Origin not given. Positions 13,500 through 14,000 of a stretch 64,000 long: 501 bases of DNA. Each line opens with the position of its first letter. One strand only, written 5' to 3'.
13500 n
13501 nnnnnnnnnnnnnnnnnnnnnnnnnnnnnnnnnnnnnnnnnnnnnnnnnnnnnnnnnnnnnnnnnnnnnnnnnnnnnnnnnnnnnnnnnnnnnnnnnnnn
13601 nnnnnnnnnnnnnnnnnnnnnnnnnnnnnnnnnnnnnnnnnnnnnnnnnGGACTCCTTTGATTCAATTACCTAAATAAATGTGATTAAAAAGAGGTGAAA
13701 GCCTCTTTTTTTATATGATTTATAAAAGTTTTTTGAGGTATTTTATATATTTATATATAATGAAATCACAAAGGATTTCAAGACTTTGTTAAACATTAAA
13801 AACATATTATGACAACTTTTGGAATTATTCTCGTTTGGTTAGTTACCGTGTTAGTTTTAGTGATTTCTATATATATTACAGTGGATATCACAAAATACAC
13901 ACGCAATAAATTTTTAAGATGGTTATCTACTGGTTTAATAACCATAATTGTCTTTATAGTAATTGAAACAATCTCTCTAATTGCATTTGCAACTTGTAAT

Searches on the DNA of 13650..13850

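Call 32: search_rna_families(source=window, start=13650, end=13850, threshold=evalue, max_evalue=10)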
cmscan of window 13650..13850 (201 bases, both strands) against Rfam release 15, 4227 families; matches with E-value up to 10: 12.
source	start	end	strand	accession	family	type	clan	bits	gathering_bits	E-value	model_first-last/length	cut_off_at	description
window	13771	13832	+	RF00955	mir-1829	Gene; miRNA;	-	23.2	60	0.017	1-58/58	no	mir-1829 microRNA precursor family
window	13650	13720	+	RF02029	sraA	Gene; sRNA;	-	17.5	56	2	23-95/95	5'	sraA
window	13661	13692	+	RF01359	CRISPR-DR46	Gene; CRISPR;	-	15.5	50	6.8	1-38/38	no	CRISPR RNA direct repeat element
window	13685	13733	+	RF02948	cow-rumen-4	Gene; sRNA;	-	14.2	48.5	7.8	1-64/64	no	cow-rumen-4 RNA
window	13725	13779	+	RF03303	mir-973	Gene; miRNA;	-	13.9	63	6.4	1-84/84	no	mir-973 microRNA precursor family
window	13650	13722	+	RF02058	STnc400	Gene;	-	13.4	80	3.6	53-125/125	5'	Gammaproteobacterial sRNA STnc400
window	13769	13823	+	RF04044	mir-7939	Gene; miRNA;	-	13.3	75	4.1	1-61/61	no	mir-7939 microRNA precursor family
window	13728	13776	+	RF00961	mir-581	Gene; miRNA;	-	13.3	100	7.1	1-89/89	no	mir-581 microRNA precursor family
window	13680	13717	+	RF04295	mir-329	Gene; miRNA;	CL00149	13.1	76.8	4.5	1-80/80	no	mir-329 microRNA precursor family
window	13731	13773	+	RF02638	EF0605_EF0606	Gene; sRNA;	-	10.8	219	9.3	82-124/179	no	Enterococcus sRNA EF0605_EF0606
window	13650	13694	-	RF01886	HSR-omega_2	Gene; lncRNA;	-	10.3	55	7.6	1-45/87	3'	Heat shock gene hsromega conserved region 2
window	13768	13829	+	RF01494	rliD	Gene; antisense;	-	7.7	50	5.4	267-327/327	no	Listeria sRNA rliD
